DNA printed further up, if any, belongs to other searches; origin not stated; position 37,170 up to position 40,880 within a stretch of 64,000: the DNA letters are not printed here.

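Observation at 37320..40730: Orphan 1136-aa secreted protein: tectonin-like six-bladed propeller fused to ~850 aa of unrecognisable helical sequence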

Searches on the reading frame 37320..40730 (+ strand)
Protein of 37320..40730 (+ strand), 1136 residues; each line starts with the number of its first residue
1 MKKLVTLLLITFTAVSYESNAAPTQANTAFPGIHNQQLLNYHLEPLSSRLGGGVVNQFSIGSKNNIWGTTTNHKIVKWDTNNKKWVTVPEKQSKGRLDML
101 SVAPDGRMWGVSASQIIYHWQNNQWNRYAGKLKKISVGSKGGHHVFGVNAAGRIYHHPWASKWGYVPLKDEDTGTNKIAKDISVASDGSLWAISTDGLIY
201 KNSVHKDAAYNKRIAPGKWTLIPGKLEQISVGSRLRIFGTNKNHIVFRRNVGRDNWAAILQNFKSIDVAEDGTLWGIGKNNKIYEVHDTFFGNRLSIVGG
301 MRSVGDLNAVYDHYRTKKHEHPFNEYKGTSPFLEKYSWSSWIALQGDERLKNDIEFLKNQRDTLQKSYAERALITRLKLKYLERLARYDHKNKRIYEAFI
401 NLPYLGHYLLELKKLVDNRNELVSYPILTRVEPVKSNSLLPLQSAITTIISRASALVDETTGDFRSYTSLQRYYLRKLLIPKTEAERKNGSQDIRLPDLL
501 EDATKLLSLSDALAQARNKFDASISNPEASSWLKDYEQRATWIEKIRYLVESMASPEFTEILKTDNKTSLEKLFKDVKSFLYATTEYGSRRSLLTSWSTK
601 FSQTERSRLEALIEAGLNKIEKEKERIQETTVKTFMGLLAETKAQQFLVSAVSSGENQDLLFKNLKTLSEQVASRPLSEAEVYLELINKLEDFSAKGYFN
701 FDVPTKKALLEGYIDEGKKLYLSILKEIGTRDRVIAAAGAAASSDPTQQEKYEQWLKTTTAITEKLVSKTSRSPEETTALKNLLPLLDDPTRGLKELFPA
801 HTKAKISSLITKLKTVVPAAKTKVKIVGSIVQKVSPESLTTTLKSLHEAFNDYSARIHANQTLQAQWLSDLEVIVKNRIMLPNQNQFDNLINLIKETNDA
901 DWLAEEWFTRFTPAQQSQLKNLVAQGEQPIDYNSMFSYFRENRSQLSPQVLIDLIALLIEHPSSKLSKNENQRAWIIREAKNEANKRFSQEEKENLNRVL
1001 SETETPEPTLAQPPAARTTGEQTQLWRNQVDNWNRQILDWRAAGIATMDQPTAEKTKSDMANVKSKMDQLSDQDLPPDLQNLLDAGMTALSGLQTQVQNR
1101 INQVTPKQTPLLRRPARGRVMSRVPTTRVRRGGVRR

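Call 3: search_protein_families(library=pfam, proteins=[window:37320-40730:+], max_evalue=1)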
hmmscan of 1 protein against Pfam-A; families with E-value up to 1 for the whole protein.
window:37320-40730:+ (1136 aa): 2 families
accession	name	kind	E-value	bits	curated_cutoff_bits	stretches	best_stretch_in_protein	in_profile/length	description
PF19193.6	Tectonin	-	6.2e-31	108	30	2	56-250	3-180/216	Tectonin domain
PF02442.22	L1R_F9L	-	0.42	11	27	1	831-933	11-101/200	Lipid membrane protein of large eukaryotic DNA viruses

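Call 4: search_protein_families(library=ncbifam, proteins=[window:37320-40730:+], max_evalue=1)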
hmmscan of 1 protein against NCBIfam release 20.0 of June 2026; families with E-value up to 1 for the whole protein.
window:37320-40730:+ (1136 aa): 1 family
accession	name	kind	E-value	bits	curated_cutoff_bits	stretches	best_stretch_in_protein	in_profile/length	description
NF002651.0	PRK02318.2-4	equivalog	0.013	14.6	269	1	817-980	132-297/368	mannitol-1-phosphate 5-dehydrogenase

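Call 5: search_solved_structures(query=window:37320-40730:+, max_evalue=1, show_alignments=3)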
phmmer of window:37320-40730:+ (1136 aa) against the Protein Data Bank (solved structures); distinct sequences matched with E-value up to 1: 2.
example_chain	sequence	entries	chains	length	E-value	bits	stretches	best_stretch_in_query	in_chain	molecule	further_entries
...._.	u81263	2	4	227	2.9e-21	78.5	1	53-285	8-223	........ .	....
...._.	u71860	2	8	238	0.00012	23.5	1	93-250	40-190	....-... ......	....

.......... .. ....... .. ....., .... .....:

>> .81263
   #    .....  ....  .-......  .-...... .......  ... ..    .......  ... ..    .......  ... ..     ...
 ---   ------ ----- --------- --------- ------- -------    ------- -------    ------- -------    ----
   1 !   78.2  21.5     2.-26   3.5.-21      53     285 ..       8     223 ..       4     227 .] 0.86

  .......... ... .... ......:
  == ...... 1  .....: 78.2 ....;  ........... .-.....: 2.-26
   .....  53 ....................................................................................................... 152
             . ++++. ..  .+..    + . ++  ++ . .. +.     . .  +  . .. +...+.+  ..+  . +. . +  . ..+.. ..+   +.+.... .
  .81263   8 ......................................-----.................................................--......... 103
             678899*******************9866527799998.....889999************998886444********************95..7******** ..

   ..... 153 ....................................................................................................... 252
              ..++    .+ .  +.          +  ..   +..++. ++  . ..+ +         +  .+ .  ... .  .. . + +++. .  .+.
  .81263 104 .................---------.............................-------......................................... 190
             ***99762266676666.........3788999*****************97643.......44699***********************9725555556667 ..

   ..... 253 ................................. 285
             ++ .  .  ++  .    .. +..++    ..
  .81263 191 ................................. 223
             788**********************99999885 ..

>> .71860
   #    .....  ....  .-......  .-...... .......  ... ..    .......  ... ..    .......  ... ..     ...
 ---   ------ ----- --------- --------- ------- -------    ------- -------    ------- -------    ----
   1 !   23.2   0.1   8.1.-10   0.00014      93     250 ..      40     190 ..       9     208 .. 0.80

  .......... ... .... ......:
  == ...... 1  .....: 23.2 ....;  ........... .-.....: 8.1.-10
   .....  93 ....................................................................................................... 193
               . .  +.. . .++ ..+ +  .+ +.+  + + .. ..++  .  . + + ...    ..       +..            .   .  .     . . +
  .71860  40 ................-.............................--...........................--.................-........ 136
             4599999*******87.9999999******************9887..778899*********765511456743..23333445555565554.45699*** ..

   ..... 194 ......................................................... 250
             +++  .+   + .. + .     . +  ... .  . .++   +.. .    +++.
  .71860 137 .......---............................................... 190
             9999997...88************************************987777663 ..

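Call 6: find_homologous_proteins(query=window:37320-40730:+, max_evalue=0.001)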
Query window:37320-40730:+ (1136 aa): 1 proteins with E <= 0.001 among 8000 candidates.
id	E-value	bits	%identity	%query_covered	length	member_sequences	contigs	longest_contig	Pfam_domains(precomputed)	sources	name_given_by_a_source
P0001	0.0e+0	2552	100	100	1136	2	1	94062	PF19193.7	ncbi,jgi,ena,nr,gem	ncbi:hypothetical protein KKA53_00300 [Candidatus Dependentiae bacterium]|nr:hypothetical protein [C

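Call 8: find_encoding_contigs(protein=P0001, flank=10000, max_places=6)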
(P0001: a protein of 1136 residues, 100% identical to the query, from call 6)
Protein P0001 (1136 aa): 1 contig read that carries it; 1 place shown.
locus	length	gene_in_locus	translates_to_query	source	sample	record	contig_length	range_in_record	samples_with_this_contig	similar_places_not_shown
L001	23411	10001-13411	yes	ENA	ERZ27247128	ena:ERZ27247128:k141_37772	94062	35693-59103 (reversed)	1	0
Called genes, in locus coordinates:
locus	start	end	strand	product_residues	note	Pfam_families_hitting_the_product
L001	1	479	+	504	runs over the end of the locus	PF00289:Biotin_carb_N, PF02222:ATP-grasp, PF02786:CPSase_L_D2, PF07478:Dala_Dala_lig_C, PF02785:Biotin_carb_C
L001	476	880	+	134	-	PF25919:BSH_CusB (faint), PF25973:BSH_CzcB (faint), PF25917:BSH_RND (weak), PF00364:Biotin_lipoyl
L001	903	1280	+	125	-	PF13411:MerR_1, PF00376:MerR (weak)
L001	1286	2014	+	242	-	PF01509:TruB_N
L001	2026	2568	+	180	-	PF00011:HSP20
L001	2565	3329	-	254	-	PF02585:PIG-L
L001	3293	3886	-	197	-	PF00903:Glyoxalase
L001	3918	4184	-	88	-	PF01649:Ribosomal_S20p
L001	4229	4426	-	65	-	PF00830:Ribosomal_L28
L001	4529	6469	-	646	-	PF06480:FtsH_ext, PF00004:AAA, PF17862:AAA_lid_3, PF01434:Peptidase_M41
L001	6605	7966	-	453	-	PF26549:Tricorn_N (faint), PF07676:PD40 (faint), PF26550:Tricorn_2nd (weak)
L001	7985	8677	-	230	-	PF13103:TonB_2 (faint)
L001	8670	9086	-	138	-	PF02472:ExbD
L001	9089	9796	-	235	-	PF01618:MotA_ExbB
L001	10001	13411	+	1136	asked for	PF19193:Tectonin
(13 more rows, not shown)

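Call 42: find_related_loci(query=A2, collection=genome_contigs, flank=10000)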
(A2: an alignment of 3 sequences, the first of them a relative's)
Query A2 (235 aa) in genome_contigs; peptide patterns used: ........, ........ (x = any residue, [..] = any of these).
128 stretches matched a pattern; 15 encode a relative of the query (tblastn E <= 1e-3); 15 distinct loci.
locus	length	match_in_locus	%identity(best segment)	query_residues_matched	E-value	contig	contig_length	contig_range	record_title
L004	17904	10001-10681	55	1-231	4e-84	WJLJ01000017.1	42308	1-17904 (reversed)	MAG: Candidatus Dependentiae bacterium isolate Bin_169 k141_1132617, whole genome shotgun sequence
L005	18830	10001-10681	55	1-231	1e-78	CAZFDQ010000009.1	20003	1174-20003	MAG TPA_asm: uncultured Pseudomonadota bacterium isolate SRP067234_co1_40 genome assembly, contig: k99_252205, whole gen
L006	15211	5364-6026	57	10-230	2e-78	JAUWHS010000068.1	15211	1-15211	MAG: bacterium isolate CSMAG_2274 CSMAG_2274_k141_57888_length_15211_cov_17.9741, whole genome shotgun sequence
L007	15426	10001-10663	58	10-230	1e-75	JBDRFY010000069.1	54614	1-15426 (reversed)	MAG: bacterium isolate MEGAHIT-group-1.402 k141_5034177, whole genome shotgun sequence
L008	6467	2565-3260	49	1-234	7e-70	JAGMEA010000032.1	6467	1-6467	MAG: Candidatus Babeliales bacterium isolate RS_18_31 ZL530.bin.31.fa_32, whole genome shotgun sequence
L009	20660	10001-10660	48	11-231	1e-64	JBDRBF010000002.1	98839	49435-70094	MAG: bacterium isolate MEGAHIT-group-1.1042 k141_13892, whole genome shotgun sequence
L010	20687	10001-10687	43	10-231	3e-59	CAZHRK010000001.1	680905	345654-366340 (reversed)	MAG TPA_asm: uncultured Pseudomonadota bacterium isolate SRP292972_co3_70 genome assembly, contig: NODE_8_length_680905_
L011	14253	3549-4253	49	1-231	1e-58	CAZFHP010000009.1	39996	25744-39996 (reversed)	MAG TPA_asm: uncultured Pseudomonadota bacterium isolate SRP077602_co7_600 genome assembly, contig: NODE_4637_length_399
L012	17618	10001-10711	43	1-231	1e-56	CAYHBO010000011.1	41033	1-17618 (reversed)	MAG TPA_asm: uncultured Pseudomonadota bacterium isolate ERP119702_co3_215 genome assembly, contig: NODE_471_length_4103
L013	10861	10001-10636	43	8-227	1e-53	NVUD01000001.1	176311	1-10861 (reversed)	MAG: Candidatus Dependentiae bacterium isolate NORP98 Contig_source1383C_206, whole genome shotgun sequence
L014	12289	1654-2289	43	8-227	5e-53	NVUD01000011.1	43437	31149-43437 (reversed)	MAG: Candidatus Dependentiae bacterium isolate NORP98 Contig_source1383C_1998, whole genome shotgun sequence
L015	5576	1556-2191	44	8-227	3e-53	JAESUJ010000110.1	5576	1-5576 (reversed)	MAG: Candidatus Babeliales bacterium isolate NORP338 CoAssembly_4098686, whole genome shotgun sequence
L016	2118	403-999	43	8-214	6e-53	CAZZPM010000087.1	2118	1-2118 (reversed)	MAG TPA_asm: uncultured Pseudomonadota bacterium isolate SRP219642_co8_77 genome assembly, contig: NODE_114256_length_21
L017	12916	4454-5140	55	1-231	6e-83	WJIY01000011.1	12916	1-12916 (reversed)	MAG: Candidatus Dependentiae bacterium isolate Bin_496 k141_817189, whole genome shotgun sequence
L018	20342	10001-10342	36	105-214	1e-14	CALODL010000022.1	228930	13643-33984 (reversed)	MAG: uncultured Planctomycetota bacterium isolate LOGT_bin.0161 genome assembly, contig: contig_38937, whole genome shot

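Call 56: search_protein_families(library=pfam, proteins=[L005:2665-6720:-, L005:1040-2605:-, L005:6916-9684:-, L006:1712-5077:-, L007:6441-9722:-, L007:1759-4140:-, L010:4433-7963:-, L010:2152-4365:-, L010:7995-9842:-, L017:369-2672:-], max_evalue=0.01)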
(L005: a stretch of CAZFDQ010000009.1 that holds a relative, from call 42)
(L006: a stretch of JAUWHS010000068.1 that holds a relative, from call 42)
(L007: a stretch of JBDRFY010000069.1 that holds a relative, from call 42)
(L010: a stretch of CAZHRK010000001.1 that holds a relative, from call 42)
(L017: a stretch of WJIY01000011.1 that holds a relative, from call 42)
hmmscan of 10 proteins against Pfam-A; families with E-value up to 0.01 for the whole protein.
L005:2665-6720:- (1351 aa): 1 family
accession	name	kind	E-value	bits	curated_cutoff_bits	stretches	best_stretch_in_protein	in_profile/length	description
PF09516.16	RE_CfrBI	-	0.00099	18.9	25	0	801-863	12-72/257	CfrBI restriction endonuclease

L005:1040-2605:- (521 aa): 0 families

L005:6916-9684:- (922 aa): 0 families

L006:1712-5077:- (1121 aa): 1 family
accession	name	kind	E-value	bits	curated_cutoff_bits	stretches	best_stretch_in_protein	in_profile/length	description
PF12248.16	Methyltransf_FA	-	1.3e-10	41.6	24.2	1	459-584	20-134/140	Farnesoic acid 0-methyl transferase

L007:6441-9722:- (1093 aa): 1 family
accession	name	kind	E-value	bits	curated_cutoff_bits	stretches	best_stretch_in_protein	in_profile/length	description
PF12248.16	Methyltransf_FA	-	8.6e-12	45.4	24.2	1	445-579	18-137/140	Farnesoic acid 0-methyl transferase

L007:1759-4140:- (793 aa): 2 families
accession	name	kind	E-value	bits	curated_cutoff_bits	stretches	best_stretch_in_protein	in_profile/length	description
PF05887.16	Trypan_PARP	-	2.6e-07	31.1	100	1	600-651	58-111/134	Procyclic acidic repetitive protein (PARP)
PF14200.12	RicinB_lectin_2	-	0.0086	17.2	25.6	0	159-216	12-69/89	Ricin-type beta-trefoil lectin domain-like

L010:4433-7963:- (1176 aa): 2 families
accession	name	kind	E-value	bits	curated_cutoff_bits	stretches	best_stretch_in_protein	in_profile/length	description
PF12248.16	Methyltransf_FA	-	2.1e-07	31.2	24.2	0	876-970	17-120/140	Farnesoic acid 0-methyl transferase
PF19193.6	Tectonin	-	0.0019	18.2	30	1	477-570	2-87/216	Tectonin domain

L010:2152-4365:- (737 aa): 2 families
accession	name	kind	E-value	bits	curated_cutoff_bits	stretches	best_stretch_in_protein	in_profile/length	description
PF19193.6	Tectonin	-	5.4e-11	42.8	30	1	469-607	4-139/216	Tectonin domain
PF12248.16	Methyltransf_FA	-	6.8e-07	29.6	24.2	0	225-350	12-137/140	Farnesoic acid 0-methyl transferase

L010:7995-9842:- (615 aa): 0 families

L017:369-2672:- (767 aa): 1 family
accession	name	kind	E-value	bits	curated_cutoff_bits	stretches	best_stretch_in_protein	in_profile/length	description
PF19193.6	Tectonin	-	2.3e-14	53.8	30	2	319-422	2-99/216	Tectonin domain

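Call 63: find_related_loci(query=A4, collection=metagenome_contigs, flank=6000)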
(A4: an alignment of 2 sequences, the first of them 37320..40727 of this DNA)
Query A4 (1136 aa) in metagenome_contigs; peptide patterns used: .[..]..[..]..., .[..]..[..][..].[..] (x = any residue, [..] = any of these).
189 stretches matched a pattern; 6 encode a relative of the query (tblastn E <= 1e-3); 6 distinct loci.
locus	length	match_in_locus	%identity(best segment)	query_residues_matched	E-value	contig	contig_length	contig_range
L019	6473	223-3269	31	53-312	2e-25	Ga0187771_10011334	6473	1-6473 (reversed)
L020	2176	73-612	28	85-285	7e-19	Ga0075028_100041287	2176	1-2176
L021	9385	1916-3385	26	53-285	2e-13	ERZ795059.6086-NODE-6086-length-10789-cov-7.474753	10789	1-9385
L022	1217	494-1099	30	53-284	1e-13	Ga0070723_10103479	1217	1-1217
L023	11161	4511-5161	30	59-284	3e-12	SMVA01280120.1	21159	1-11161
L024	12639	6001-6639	28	53-284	6e-11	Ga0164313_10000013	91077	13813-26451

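Call 74: search_protein_families(library=phrogs, proteins=[window:37320-40727:+], max_evalue=0.01)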
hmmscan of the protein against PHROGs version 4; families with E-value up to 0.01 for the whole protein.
window:37320-40727:+ (1136 aa): 0 families
